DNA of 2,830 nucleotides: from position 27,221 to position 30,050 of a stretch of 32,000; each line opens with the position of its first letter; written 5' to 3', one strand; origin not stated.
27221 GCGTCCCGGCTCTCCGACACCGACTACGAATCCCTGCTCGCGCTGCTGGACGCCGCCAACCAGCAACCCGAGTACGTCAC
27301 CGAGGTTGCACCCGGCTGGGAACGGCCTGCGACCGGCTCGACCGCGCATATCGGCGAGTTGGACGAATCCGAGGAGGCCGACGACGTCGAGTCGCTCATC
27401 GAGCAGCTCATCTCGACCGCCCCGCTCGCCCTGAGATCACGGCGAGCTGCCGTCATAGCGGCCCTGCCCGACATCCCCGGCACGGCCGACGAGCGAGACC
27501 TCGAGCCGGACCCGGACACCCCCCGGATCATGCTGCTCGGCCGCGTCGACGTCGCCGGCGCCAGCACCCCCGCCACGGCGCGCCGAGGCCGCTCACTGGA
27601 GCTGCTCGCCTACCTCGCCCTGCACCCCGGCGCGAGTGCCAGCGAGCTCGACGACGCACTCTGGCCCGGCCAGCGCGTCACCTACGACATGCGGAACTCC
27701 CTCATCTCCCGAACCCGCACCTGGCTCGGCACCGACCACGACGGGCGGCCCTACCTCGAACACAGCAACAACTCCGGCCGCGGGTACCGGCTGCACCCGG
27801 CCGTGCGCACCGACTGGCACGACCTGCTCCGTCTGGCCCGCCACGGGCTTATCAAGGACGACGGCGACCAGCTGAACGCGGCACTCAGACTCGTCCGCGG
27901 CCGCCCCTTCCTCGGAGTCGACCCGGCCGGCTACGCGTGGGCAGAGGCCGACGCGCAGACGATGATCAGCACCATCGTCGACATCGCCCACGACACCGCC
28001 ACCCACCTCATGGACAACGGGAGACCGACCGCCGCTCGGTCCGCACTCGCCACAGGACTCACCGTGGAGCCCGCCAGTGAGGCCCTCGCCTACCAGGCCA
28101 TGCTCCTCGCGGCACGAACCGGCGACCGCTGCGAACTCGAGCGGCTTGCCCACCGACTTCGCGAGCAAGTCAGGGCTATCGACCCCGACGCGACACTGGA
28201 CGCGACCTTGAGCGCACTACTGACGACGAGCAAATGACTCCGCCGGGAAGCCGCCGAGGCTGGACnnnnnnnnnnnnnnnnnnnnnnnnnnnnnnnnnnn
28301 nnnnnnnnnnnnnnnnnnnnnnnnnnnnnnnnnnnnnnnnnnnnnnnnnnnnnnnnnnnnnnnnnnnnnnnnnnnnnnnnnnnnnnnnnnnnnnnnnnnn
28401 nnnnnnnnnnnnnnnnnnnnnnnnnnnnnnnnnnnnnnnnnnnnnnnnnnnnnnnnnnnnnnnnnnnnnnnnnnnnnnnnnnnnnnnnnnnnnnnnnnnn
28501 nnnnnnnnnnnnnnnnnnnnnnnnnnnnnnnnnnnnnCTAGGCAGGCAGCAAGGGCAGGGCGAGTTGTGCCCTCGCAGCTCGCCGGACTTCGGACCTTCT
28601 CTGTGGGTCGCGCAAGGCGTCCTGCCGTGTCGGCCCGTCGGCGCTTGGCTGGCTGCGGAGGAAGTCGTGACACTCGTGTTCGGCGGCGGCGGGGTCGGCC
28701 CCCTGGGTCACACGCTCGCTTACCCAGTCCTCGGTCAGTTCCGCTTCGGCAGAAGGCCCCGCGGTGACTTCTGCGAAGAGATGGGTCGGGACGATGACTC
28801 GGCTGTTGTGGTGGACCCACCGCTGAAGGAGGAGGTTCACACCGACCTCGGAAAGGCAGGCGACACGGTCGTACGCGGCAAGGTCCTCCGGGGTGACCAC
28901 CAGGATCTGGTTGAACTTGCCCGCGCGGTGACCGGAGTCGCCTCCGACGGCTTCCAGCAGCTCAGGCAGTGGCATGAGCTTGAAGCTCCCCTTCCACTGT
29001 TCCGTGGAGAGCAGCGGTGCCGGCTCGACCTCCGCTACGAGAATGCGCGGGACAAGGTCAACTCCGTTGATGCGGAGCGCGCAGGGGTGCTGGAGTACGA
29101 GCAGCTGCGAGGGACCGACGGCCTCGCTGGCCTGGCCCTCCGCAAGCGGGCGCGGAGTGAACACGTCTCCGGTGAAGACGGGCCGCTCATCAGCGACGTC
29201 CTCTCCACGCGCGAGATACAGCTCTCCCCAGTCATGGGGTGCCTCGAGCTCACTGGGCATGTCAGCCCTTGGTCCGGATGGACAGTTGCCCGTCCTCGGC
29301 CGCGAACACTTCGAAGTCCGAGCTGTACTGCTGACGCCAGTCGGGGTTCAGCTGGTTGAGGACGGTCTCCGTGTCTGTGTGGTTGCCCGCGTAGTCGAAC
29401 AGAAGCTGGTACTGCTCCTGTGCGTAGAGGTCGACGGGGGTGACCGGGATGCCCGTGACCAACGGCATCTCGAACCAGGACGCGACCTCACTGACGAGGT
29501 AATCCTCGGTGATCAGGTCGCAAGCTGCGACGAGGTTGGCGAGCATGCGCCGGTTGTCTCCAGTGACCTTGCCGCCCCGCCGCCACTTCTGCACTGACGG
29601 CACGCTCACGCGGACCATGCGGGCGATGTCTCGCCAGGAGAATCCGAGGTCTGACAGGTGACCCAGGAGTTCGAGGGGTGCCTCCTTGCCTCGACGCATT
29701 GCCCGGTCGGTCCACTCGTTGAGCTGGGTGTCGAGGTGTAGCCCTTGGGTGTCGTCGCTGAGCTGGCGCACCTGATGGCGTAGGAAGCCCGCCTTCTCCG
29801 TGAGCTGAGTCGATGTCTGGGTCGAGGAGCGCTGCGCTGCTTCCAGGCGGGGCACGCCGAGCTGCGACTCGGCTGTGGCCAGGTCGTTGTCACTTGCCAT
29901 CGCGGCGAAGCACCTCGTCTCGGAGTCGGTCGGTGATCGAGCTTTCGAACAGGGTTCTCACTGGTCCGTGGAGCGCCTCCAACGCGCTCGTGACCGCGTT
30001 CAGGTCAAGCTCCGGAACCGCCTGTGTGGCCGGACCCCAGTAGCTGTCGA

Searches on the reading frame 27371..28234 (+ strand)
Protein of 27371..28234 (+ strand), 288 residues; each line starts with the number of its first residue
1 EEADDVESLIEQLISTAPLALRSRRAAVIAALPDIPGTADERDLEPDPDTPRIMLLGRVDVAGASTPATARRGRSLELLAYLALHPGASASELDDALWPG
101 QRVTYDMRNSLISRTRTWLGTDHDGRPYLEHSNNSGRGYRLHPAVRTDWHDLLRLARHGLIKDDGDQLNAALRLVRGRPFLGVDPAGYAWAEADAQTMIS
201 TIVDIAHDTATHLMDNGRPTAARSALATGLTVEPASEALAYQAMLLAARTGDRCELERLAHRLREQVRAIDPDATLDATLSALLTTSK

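Call 73: search_solved_structures(query=window:27371-28234:+, max_evalue=10, show_alignments=3)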
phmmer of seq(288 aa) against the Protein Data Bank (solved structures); distinct sequences matched with E-value up to 10: 2.
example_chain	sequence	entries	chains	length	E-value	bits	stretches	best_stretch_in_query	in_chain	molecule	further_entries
5ju7_A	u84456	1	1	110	0.46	12.7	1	73-142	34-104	Transcriptional activator CadC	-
3fz4_A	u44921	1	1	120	1.1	11.5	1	90-178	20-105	Putative arsenate reductase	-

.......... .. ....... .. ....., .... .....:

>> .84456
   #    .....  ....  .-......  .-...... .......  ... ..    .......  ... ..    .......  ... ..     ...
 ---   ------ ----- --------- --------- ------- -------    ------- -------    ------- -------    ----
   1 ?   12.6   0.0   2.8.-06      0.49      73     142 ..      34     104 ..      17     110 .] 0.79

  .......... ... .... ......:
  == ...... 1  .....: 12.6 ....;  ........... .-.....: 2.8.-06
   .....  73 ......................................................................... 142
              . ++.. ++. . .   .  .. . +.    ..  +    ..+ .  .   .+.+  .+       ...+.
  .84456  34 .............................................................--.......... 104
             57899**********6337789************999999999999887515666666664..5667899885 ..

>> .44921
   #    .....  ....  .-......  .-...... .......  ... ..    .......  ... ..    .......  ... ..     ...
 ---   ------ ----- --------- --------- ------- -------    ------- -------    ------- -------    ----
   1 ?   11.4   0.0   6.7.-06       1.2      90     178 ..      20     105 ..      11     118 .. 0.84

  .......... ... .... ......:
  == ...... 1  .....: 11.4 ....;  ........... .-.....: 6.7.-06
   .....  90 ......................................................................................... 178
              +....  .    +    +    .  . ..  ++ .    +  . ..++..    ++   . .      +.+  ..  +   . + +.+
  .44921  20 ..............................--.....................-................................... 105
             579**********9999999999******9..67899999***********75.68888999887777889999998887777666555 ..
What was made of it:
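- Closest known: Membrane-bound one-component regulators with OmpR-type winged helix. Same: The best PDB sequence match of the winged-helix part is CadC, at a weak E-value of 0.46 (call 73).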

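Call 74: search_protein_families(library=pfam, proteins=[window:27371-28234:+], max_evalue=10)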
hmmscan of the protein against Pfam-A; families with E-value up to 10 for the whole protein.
seq(288 aa): 4 families
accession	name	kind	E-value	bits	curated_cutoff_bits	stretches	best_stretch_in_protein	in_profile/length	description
PF03704.23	BTAD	-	0.00017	22.4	22.1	1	156-278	17-140/146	Bacterial transcriptional activator domain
PF13432.12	TPR_16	-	0.026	15.4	32.7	1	209-248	3-43/65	Tetratricopeptide repeat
PF00486.34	Trans_reg_C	-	0.04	14.4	26.2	1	74-141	9-77/77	Transcriptional regulatory protein, C terminal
PF13428.12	TPR_14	-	1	10.7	23.5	1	207-241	5-39/44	Tetratricopeptide repeat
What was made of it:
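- On SARP-type operator (binding site of a SARP-family activator): Pfam BTAD scores 22.4 bits against a cut-off of 22.1, and Trans_reg_C has E = 0.04 (call 74).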

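Call 75: find_homologous_proteins(query=window:27521-28234:+)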
Query seq(238 aa) (238 aa): 81 proteins with E <= 0.001 among 8000 candidates.
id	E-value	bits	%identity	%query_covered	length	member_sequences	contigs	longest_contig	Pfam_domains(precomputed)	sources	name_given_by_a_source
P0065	6.6e-140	482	94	100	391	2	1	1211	PF03704.24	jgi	jgi:DNA-binding SARP family transcriptional activator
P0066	2.6e-126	437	88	99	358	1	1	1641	PF03704.24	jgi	jgi:DNA-binding SARP family transcriptional activator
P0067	5.5e-122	423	91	89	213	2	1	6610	PF03704.24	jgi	jgi:DNA-binding SARP family transcriptional activator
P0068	4.9e-109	381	97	76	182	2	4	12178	-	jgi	-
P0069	1.7e-108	379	96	76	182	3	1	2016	-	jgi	-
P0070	1.6e-98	347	90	76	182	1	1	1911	PF03704.24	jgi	jgi:DNA-binding SARP family transcriptional activator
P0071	4.7e-96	339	88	75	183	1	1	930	PF03704.24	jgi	jgi:DNA-binding SARP family transcriptional activator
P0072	3.7e-80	287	62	98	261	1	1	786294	-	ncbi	-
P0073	1.2e-69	252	56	96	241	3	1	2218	PF03704.24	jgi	-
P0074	3.8e-65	237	52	98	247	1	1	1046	PF03704.24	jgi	jgi:two-component SAPR family response regulator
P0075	6.7e-65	237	55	93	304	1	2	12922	PF03704.24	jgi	jgi:DNA-binding SARP family transcriptional activator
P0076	3.7e-62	228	52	99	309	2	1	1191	PF03704.24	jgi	jgi:DNA-binding SARP family transcriptional activator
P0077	1.5e-60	222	50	99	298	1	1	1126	-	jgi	jgi:DNA-binding SARP family transcriptional activator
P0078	2.1e-60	222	53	95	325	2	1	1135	-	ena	-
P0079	4.2e-59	218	52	95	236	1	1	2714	-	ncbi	ncbi:MAG: AfsR/SARP family transcriptional regulator, partial [Actinomycetota bacterium]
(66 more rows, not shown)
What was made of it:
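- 24854..28237 (+): 1127-aa membrane protein with N-terminal transmembrane helices, two LysM domains, a further transmembrane helix and a cytoplasmic C-terminus. Residues 890-1127 (27521-28234) form a SARP domain (OmpR-type winged helix plus BTAD). Candidate binder of the array. Homologues are named SARP/AfsR by their sources (call 75).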

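Call 84: predict_structure(alignment_id=A6)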
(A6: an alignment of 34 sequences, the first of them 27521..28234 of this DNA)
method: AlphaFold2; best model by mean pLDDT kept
length: 238 residues; sequences in the alignment: 34
mean_pLDDT: 95.2   pTM: 0.91
mean pLDDT of the five models: 95.2, 94.7, 94.5, 93.9, 93.6
residues with pLDDT >= 90: 211; 70-90: 24; 50-70: 3; < 50: 0
segments of 3 or more residues with pLDDT < 50: none
pLDDT, mean of each block of 10 residues (from residue 1): 98 88 94 97 97 97 97 97 86 98 98 96 98 95 98 98 97 98 97 97 96 95 90 81
secondary structure, 60 per line:
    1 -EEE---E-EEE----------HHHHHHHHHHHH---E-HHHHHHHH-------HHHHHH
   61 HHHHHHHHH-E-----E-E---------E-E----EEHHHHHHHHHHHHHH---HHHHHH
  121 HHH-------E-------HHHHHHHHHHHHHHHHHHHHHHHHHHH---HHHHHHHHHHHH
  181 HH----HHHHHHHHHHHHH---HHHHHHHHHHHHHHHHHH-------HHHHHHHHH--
elements in order: E2-4 E10-12 H23-34 H40-47 H55-69 H98-111 H115-123 H139-165 H169-182 H187-199 H203-220 H228-236
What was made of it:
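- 24854..28237 (+): AlphaFold2 mean pLDDT 95, pTM 0.91 (call 84).
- On SARP-type operator (binding site of a SARP-family activator): AlphaFold2 mean pLDDT 95 (call 84).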

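Call 86: fold_search(model_id=the predicted structure, library=pdb)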
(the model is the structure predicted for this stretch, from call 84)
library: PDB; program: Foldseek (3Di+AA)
matches with E <= 10: 1365; with E <= 0.001: 6
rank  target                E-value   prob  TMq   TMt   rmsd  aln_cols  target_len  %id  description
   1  8k60_J                8.8e-08  1.00  0.67  0.65   4.6       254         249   24  Cryo-EM structure of Streptomyces coelicolor transcription initiation complex with the global transcription factor Afs (released 2024-07-31)
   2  8k60_I                2.0e-07  1.00  0.69  0.66   4.4       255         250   24  Cryo-EM structure of Streptomyces coelicolor transcription initiation complex with the global transcription factor Afs (released 2024-07-31)
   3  8hvr_I                3.1e-07  1.00  0.69  0.65   4.5       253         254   24  Cryo-EM structure of AfsR-dependent transcription activation complex with afsS promoter (released 2023-12-27)
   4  2fez                  4.1e-06  1.00  0.69  0.47   4.6       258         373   21  Mycobacterium tuberculosis EmbR (released 2006-01-24)
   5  2ff4_A                7.5e-06  1.00  0.68  0.46   4.9       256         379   21  Mycobacterium tuberculosis EmbR in complex with low affinity phosphopeptide (released 2006-01-24)
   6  2ff4_B                2.0e-05  1.00  0.69  0.47   4.6       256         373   21  Mycobacterium tuberculosis EmbR in complex with low affinity phosphopeptide (released 2006-01-24)
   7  6vfh_A                5.0e-03  1.00  0.36  0.64   5.4       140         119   11  De novo designed tetrahedral nanoparticle T33_dn10 (released 2020-08-12)
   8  1na0_A                6.8e-03  1.00  0.34  0.61   6.2       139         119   12  Design of Stable alpha-Helical Arrays from an Idealized TPR Motif (released 2003-06-03)
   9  8ffv_D                8.3e-03  1.00  0.39  0.25   5.1       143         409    9  Cryo-EM structure of the GR-Hsp90-FKBP52 complex (released 2023-11-01)
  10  8ump_A                8.7e-03  1.00  0.34  0.61   6.5       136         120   12  T33-ml35 - Designed Tetrahedral Protein Cage Using Machine Learning Algorithms (released 2023-11-15)
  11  2vyi_A                8.7e-03  1.00  0.33  0.56   6.6       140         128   14  Crystal Structure of the TPR domain of Human SGT (released 2008-08-12)
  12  6v8e_B                9.6e-03  1.00  0.35  0.63   5.2       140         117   11  Computationally designed C3-symmetric homotrimer from TPR repeat protein (released 2020-08-12)
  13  5hrz                  9.6e-03  1.00  0.35  0.61   5.5       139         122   12  Computationally Designed Trimer 1na0C3_3 (released 2017-04-12)
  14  6vfk_A                1.1e-02  1.00  0.36  0.64   5.4       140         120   11  De novo designed tetrahedral nanoparticle T33_dn10 displaying 4 copies of BG505-SOSIP trimer on the surface (released 2020-07-22)
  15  3vtx_A                1.1e-02  1.00  0.30  0.39  11.6       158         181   12  Crystal structure of MamA protein (released 2012-10-31)
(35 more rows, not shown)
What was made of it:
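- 24854..28237 (+): Foldseek matches AfsR (8K60, 8HVR) and EmbR (2FEZ) at E 1e-7 to 1e-5, TM 0.67-0.69 (call 86).
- On SARP-type operator (binding site of a SARP-family activator): Foldseek matches AfsR (8K60, 8HVR) and EmbR (2FEZ) at E 1e-7 to 1e-5 over the full length (call 86).
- Checked: One is the SARP domain at the C-terminus of the 1127-aa LysM protein (calls 74, 75, 84, 86).
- The SARP domain is solid (calls 74, 75, 84, 86).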

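Call 103: search_dna_similar(query=window:27521-28234:+, collection=plasmids, mode=protein, max_rows=12)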
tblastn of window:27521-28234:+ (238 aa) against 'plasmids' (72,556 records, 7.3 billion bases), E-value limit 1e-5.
Records with a match: 221; places in all: 252; records where one place covers at least 80% of the query: 208.
Best place of each record, by identity: <60% 221.
By first word of the organism name: Streptomyces 150; Rhodococcus 28; Curtobacterium 8; Micrococcus 6; Cutibacterium 6; Microbacterium 5; Kitasatospora 4; Brachybacterium 2; Glutamicibacter 2; Clavibacter 2; and 7 more.
By predicted mobility (MOB-suite, as given by PLSDB): non-mobilizable 176; mobilizable 45.
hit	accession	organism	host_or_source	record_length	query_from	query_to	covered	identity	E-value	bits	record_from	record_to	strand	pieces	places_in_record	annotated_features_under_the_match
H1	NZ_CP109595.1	Streptomyces albidoflavus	-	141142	1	217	91%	43.8%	3e-39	150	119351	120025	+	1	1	LysM peptidoglycan-binding domain-containing protein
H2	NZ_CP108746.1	Streptomyces sp. NBC_00963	-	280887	1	221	93%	42.8%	3e-42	159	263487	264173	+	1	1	LysM peptidoglycan-binding domain-containing protein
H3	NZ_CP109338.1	Streptomyces sp. NBC_00455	-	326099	1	221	93%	42.8%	3e-42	159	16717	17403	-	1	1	LysM peptidoglycan-binding domain-containing protein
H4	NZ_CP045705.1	Streptomyces rutgersensis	pure culture,soil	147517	1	217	91%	43.4%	7e-38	147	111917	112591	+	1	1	LysM peptidoglycan-binding domain-containing protein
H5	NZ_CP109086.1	Streptomyces albidoflavus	-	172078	1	217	91%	43.4%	7e-38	147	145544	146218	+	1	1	LysM peptidoglycan-binding domain-containing protein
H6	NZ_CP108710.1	Streptomyces canus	-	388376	3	213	89%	44.2%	4e-35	139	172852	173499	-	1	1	LysM peptidoglycan-binding domain-containing protein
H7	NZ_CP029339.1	Streptomyces sp. SM17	Haliclona simulans,Tissue Sample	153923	1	217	91%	42.9%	3e-38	148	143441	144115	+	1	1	LysM peptidoglycan-binding domain-containing protein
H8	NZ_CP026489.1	Streptomyces sp. 604F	sediment,sediment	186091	1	217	91%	42.9%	3e-37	145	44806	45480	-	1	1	LysM peptidoglycan-binding domain-containing protein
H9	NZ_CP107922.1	Streptomyces sp. NBC_00440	-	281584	1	213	89%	43.6%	1e-40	155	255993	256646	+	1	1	LysM peptidoglycan-binding domain-containing protein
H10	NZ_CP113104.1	Streptomyces sp. NA13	cell culture,sea mud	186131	1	213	89%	43.6%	2e-37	145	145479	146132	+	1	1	LysM peptidoglycan-binding domain-containing protein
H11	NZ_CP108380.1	Streptomyces albidoflavus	-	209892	1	217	91%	42.5%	5e-36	141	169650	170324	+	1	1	LysM peptidoglycan-binding domain-containing protein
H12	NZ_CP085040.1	Streptomyces sp. WA1-19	Periplaneta americana,cell ...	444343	1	213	89%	43.1%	5e-37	144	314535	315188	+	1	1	LysM peptidoglycan-binding domain-containing protein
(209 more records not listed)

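Call 104: get_annotated_region(hit=H1, flank=16000)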
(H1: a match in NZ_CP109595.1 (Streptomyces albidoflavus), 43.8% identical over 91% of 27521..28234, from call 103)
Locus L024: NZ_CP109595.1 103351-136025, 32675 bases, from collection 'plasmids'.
description: Streptomyces albidoflavus strain NBC 01675 plasmid unnamed1, complete sequence
organism: Streptomyces albidoflavus (NCBI taxid 1886)
taxonomy: Bacteria; Actinomycetota; Actinomycetes; Kitasatosporales; Streptomycetaceae; Streptomyces; Streptomyces albidoflavus
host: -; source: -; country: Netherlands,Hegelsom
typing (MOB-suite, as given by PLSDB): non-mobilizable; replicon rep_cluster_1879,rep_cluster_1910
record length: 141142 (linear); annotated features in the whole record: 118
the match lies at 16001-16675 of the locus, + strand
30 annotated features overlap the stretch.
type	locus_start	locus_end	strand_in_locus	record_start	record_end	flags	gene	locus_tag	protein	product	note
CDS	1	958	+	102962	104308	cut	-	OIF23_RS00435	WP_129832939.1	VanZ family protein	GO:0071555 - cell wall organization [Evidence IEA]; GO:0046677 - response to antibiotic [Evidence IEA]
CDS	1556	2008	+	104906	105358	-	-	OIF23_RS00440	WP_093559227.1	hypothetical protein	-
CDS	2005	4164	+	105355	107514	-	-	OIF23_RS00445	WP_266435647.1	ATP/GTP-binding protein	-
CDS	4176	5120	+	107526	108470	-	-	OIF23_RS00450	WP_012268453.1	replication-relaxation family protein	-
CDS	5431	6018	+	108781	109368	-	-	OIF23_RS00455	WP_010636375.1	hypothetical protein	-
CDS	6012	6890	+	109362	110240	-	-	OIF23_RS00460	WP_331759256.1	ATP/GTP-binding protein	-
CDS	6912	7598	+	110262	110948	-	-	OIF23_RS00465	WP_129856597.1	SAF domain-containing protein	-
CDS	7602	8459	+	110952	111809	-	-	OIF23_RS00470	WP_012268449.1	hypothetical protein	-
CDS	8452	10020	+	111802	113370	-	-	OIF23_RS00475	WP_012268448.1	CpaF/VirB11 family protein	-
CDS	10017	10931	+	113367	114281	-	-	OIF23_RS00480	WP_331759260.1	type II secretion system F family protein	-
CDS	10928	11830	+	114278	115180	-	-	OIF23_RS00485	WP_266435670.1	type II secretion system F family protein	-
CDS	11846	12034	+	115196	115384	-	-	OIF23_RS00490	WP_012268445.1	hypothetical protein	-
CDS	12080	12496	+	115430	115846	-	-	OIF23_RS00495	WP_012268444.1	TadE/TadG family type IV pilus assembly protein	-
CDS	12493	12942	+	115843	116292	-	-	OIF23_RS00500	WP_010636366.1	TadE/TadG family type IV pilus assembly protein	-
CDS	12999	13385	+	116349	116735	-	-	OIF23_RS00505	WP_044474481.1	pilus assembly protein TadG-related protein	-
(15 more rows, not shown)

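Call 107: search_protein_families(library=pfam, proteins=[L024:4176-5117:+, L024:2005-4161:+, L024:1556-2005:+, L024:5431-6015:+, L024:6012-6887:+, L024:16774-17130:+], max_evalue=0.01)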
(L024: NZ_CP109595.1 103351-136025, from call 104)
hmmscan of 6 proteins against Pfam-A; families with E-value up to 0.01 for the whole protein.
L024:4176-5117:+ (314 aa): 1 family
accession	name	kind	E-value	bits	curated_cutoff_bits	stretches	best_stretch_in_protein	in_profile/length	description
PF13814.12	Replic_Relax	-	1.3e-24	87.8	25.3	1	21-212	3-183/191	Replication-relaxation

L024:2005-4161:+ (719 aa): 0 families

L024:1556-2005:+ (150 aa): 0 families

L024:5431-6015:+ (195 aa): 0 families

L024:6012-6887:+ (292 aa): 0 families

L024:16774-17130:+ (119 aa): 1 family
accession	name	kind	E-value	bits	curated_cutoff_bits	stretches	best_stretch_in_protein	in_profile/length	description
PF02643.20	DUF192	-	1.4e-13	51.2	27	1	24-115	3-94/96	Uncharacterized ACR, COG1430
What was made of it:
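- In one Streptomyces linear plasmid the module lies beside a Replic_Relax protein and a large ATP-binding protein (calls 103, 104, 107).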

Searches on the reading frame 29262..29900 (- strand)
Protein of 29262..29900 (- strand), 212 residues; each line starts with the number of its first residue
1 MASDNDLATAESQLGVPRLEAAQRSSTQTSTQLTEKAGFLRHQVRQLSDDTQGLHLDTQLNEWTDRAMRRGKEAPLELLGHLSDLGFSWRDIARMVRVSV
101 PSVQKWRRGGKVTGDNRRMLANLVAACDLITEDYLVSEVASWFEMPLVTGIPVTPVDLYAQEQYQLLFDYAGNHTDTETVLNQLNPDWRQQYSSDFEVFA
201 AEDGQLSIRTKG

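Call 9: search_protein_families(library=pfam, proteins=[window:29262-29900:-], max_evalue=0.01)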
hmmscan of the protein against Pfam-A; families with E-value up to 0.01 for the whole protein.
window:29262-29900:- (212 aa): 2 families
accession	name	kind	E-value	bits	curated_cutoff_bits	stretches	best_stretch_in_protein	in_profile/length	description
PF13384.12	HTH_23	-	3.2e-05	24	24.6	1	79-108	11-39/50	Homeodomain-like domain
PF10956.13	DUF2756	-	0.0034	18.2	21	1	20-69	34-82/105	Protein of unknown function (DUF2756)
